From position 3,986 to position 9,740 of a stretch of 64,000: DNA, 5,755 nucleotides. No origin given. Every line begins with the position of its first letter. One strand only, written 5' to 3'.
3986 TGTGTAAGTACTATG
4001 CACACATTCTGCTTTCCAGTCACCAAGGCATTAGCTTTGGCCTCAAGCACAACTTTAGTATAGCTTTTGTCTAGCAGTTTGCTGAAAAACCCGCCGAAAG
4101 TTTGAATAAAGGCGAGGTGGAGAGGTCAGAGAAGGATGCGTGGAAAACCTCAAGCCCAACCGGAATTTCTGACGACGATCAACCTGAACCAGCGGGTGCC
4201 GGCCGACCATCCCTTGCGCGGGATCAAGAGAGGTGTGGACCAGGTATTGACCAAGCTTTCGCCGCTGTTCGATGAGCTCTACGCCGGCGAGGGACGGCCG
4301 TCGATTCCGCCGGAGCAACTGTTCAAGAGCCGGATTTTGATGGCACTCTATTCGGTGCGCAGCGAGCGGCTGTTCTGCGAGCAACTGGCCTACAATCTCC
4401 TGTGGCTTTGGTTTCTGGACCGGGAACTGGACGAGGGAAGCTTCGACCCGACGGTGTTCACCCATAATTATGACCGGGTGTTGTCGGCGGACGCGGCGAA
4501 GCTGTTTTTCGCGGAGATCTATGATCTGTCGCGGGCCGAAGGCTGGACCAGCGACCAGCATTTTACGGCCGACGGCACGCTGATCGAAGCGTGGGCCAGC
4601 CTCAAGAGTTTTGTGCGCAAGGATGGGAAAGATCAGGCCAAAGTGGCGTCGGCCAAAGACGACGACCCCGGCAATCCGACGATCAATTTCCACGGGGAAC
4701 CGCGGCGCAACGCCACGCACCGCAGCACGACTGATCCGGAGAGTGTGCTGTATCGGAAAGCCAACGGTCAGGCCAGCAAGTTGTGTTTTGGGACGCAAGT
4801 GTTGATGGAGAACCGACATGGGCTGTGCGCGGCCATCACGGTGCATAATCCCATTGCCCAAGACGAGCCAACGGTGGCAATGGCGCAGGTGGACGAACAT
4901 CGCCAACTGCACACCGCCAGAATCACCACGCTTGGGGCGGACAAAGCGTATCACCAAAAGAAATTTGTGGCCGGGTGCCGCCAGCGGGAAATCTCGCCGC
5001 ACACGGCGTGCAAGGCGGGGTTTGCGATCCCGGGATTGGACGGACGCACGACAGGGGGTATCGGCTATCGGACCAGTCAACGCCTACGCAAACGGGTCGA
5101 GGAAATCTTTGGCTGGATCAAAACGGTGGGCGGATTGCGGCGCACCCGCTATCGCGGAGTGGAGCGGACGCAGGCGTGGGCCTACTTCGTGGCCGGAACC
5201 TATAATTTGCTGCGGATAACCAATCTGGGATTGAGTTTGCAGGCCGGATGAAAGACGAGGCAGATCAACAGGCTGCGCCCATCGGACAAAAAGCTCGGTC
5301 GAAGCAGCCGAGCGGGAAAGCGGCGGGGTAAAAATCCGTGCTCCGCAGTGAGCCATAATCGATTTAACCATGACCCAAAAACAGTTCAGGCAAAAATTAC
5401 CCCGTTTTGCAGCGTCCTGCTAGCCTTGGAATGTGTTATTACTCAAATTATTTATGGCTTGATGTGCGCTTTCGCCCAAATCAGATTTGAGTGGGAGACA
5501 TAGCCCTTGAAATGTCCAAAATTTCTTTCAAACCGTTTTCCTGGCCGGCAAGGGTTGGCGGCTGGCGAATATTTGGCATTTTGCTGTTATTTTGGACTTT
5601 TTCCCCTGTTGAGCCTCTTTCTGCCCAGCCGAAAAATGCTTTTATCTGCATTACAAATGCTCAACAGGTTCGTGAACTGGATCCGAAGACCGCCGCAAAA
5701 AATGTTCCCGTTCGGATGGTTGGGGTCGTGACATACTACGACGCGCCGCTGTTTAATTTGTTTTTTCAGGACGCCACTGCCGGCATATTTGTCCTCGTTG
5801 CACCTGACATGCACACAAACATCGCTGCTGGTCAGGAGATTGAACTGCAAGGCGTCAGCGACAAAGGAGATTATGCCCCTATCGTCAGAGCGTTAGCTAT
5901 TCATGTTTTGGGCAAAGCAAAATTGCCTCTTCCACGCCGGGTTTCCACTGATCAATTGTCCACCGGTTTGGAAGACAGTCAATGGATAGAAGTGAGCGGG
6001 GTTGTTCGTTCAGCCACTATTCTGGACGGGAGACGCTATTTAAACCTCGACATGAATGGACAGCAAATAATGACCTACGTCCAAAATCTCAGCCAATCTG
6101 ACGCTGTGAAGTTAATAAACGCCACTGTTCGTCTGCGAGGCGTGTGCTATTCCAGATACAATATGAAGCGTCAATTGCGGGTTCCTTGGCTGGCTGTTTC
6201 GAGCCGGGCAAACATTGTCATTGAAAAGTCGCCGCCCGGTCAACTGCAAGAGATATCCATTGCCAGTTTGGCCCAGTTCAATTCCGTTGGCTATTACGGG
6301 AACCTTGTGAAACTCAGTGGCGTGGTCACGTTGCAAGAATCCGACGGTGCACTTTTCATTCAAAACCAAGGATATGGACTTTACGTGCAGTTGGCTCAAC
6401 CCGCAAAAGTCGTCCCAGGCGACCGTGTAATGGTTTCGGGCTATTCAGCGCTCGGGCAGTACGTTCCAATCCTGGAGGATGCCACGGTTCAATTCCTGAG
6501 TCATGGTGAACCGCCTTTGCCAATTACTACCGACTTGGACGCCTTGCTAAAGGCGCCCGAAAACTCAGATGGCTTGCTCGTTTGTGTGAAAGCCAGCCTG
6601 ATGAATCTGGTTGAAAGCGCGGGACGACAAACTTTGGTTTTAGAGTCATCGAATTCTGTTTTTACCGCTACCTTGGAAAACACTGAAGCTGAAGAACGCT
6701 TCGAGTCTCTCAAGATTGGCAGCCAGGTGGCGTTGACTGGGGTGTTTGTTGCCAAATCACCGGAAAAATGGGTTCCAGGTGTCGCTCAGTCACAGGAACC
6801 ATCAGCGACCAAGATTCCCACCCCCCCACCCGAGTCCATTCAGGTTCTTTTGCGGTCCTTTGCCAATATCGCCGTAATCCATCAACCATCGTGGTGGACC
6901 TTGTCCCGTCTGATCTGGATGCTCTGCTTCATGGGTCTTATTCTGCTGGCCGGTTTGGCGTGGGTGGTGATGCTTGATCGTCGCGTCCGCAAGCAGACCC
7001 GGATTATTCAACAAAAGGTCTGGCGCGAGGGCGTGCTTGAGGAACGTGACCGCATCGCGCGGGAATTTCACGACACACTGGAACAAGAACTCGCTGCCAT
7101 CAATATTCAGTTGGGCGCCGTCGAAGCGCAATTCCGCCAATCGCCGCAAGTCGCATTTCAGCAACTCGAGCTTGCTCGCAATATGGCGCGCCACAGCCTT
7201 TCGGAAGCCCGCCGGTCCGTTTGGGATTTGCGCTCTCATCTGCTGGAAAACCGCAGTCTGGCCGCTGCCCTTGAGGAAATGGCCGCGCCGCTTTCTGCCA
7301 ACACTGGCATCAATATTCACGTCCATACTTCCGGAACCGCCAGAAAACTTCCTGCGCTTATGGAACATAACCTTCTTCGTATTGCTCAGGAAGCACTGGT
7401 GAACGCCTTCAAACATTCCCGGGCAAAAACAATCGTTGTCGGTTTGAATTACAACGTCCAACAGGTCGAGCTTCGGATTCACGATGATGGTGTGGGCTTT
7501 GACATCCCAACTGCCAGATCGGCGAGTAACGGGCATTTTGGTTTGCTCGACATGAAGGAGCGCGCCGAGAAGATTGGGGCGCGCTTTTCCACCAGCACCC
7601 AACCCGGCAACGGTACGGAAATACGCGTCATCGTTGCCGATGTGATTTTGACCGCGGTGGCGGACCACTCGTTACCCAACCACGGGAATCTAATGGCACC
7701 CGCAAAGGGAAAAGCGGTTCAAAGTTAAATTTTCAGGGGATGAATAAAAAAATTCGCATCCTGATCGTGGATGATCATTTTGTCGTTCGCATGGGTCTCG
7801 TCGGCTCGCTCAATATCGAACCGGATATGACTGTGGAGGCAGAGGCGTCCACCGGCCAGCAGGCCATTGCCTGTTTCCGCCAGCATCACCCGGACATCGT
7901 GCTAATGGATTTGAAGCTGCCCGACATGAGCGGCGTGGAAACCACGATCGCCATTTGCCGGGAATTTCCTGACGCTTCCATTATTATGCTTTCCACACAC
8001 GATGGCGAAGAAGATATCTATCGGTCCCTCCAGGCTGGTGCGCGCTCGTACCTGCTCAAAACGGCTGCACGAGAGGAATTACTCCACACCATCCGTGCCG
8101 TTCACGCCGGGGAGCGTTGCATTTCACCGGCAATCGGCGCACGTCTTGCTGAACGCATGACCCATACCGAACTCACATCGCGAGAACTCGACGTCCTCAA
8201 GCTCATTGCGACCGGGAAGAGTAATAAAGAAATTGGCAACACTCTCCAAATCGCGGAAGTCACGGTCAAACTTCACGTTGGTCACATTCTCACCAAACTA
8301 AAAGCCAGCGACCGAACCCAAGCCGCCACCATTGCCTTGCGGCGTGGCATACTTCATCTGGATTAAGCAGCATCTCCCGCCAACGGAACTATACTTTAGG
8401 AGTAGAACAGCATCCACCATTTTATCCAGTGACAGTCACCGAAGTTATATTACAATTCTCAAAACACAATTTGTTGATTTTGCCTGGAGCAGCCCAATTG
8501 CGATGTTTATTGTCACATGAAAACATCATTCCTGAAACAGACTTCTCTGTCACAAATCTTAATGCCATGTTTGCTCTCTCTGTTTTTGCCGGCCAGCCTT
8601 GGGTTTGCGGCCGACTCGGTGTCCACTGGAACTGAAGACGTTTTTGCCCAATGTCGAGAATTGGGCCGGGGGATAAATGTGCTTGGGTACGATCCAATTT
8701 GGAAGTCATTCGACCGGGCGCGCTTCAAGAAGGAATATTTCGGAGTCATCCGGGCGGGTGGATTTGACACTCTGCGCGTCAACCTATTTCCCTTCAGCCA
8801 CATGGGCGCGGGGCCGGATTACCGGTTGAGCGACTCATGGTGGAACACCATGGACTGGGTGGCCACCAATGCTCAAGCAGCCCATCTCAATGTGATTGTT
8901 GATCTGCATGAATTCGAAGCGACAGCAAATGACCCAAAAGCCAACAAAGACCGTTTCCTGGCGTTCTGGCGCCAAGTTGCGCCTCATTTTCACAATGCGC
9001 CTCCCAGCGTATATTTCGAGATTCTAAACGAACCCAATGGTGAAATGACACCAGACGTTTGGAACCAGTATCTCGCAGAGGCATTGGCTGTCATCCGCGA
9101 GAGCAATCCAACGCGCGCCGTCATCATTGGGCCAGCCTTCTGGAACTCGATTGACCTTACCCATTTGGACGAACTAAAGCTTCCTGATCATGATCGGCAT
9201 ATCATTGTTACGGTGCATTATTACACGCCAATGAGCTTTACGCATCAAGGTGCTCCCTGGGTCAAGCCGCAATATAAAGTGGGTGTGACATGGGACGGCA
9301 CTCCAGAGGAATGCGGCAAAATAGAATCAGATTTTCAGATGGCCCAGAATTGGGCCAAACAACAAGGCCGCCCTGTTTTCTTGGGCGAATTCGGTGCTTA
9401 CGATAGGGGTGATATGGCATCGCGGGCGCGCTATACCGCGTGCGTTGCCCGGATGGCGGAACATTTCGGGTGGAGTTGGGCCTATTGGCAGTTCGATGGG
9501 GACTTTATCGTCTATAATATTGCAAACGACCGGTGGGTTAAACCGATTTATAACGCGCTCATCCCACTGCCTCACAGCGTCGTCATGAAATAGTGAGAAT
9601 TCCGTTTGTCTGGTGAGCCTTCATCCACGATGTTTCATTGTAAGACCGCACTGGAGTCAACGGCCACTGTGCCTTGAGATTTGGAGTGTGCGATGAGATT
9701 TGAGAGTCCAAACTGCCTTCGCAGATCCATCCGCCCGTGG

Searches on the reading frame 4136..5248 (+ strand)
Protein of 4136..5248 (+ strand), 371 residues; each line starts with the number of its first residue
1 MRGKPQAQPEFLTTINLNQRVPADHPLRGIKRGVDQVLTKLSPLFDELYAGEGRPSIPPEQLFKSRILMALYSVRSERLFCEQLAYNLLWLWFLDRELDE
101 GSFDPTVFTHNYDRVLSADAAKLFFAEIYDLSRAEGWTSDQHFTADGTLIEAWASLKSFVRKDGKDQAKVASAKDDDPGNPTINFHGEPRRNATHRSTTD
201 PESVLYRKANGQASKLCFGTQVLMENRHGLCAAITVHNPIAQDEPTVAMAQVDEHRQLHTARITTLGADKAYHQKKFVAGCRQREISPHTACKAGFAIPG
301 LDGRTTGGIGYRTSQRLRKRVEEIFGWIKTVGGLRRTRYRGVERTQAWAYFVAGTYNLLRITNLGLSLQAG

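Call 91: search_protein_families(library=pfam, proteins=[window:4136-5248:+], max_evalue=0.00001)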
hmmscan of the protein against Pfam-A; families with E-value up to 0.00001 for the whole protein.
window:4136-5248:+ (371 aa): 3 families
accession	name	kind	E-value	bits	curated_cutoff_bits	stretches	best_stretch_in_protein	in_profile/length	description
PF05598.16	DUF772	-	2.5e-16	59.9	23.1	1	53-126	1-72/74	Transposase domain (DUF772)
PF01609.27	DDE_Tnp_1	-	7.8e-12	45.8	23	1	206-358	24-200/200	Transposase DDE domain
PF13751.12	DDE_Tnp_1_6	-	1.5e-06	28.9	25.1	1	316-361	78-124/125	Transposase DDE domain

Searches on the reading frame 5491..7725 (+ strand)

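Call 91: search_protein_families(library=pfam, proteins=[window:5491-7725:+], max_evalue=0.00001)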
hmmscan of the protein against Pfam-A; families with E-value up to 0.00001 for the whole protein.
window:5491-7725:+ (745 aa): 2 families
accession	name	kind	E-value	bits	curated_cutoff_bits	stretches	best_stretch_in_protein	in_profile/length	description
PF07730.19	HisKA_3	-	4.4e-18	66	24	1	518-583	1-66/68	Histidine kinase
PF02518.31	HATPase_c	-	2.1e-09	38.2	26.4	1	627-714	5-106/111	Histidine kinase-, DNA gyrase B-, and HSP90-like ATPase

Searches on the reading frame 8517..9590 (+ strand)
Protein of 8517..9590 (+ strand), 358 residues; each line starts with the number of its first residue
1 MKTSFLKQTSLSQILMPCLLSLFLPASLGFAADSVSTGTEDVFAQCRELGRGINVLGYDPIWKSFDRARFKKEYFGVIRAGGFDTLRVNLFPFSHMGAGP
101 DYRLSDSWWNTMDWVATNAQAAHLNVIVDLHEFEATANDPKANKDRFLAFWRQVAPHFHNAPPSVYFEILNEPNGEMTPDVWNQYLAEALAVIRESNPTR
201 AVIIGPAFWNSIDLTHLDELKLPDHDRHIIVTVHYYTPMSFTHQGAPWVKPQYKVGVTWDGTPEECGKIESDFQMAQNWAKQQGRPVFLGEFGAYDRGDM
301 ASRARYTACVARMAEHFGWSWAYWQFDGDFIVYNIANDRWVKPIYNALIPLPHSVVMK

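Call 91: search_protein_families(library=pfam, proteins=[window:8517-9590:+], max_evalue=0.00001)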
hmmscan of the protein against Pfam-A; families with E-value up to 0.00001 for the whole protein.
window:8517-9590:+ (358 aa): 1 family
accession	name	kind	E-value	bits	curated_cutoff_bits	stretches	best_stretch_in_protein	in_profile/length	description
PF00150.24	Cellulase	-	4.8e-45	154.6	23.5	1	71-327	23-269/272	Cellulase (glycosyl hydrolase family 5)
